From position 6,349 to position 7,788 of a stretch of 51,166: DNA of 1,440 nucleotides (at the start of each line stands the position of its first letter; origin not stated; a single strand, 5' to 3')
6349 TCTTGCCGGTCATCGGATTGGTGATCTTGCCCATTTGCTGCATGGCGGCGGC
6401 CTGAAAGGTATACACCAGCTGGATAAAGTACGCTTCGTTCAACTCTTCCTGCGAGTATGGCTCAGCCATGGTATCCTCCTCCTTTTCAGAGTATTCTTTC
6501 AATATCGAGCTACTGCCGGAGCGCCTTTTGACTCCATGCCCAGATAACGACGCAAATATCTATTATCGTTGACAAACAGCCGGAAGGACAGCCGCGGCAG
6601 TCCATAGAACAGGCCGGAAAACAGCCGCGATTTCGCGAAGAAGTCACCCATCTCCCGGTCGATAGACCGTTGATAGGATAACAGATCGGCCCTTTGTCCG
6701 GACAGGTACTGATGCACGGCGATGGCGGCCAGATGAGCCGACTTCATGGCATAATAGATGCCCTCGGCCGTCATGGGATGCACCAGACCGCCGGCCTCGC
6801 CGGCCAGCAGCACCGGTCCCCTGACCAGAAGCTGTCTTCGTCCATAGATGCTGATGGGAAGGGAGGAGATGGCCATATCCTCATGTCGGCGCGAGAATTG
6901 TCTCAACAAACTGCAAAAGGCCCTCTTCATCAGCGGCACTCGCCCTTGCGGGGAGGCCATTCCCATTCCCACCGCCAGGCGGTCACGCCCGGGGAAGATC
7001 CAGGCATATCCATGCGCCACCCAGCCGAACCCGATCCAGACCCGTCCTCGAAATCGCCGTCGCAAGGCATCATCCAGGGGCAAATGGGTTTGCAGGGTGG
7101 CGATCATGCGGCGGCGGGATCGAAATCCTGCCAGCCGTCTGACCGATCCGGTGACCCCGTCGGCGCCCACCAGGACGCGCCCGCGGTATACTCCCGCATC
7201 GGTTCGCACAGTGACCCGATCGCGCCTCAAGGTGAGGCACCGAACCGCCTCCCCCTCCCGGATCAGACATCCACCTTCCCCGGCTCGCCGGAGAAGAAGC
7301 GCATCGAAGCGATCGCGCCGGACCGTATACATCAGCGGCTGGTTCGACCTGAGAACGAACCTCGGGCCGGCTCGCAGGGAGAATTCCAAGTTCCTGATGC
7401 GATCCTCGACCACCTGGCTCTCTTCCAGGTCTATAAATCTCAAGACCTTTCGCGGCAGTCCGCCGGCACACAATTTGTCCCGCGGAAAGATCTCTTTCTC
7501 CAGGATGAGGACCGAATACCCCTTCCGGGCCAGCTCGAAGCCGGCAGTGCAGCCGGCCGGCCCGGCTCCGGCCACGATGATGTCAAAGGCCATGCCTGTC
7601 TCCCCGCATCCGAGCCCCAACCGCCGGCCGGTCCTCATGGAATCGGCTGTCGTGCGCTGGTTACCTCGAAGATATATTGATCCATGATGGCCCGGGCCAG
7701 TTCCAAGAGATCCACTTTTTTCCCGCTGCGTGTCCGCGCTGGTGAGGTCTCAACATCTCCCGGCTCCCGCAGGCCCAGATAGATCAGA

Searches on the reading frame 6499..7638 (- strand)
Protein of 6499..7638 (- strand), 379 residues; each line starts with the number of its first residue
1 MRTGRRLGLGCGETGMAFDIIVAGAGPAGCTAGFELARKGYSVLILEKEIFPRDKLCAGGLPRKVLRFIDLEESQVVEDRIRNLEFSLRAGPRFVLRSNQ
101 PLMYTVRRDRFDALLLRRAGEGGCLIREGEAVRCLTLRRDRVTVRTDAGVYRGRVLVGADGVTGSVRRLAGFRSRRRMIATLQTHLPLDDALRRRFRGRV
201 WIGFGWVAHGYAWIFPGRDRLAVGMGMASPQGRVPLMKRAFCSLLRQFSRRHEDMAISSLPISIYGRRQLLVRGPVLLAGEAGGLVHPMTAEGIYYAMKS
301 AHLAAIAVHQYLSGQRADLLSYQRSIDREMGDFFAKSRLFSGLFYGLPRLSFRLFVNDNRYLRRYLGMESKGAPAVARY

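Call 92: search_protein_families(library=pfam, proteins=[window:6499-7638:-], max_evalue=0.00001)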
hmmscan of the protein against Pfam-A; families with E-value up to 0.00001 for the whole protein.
window:6499-7638:- (379 aa): 4 families
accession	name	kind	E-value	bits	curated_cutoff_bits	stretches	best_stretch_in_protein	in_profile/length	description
PF01494.25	FAD_binding_3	-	1.3e-13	51.3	22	1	19-320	3-332/349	FAD binding domain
PF01266.30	DAO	-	3.3e-08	33.9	27.9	0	19-50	1-33/353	FAD dependent oxidoreductase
PF05834.18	Lycopene_cycl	-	9.5e-07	28.7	23.4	0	19-162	1-141/380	Lycopene cyclase protein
PF04820.20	Trp_halogenase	-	3.7e-06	26.5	21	0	104-333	153-378/458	Tryptophan halogenase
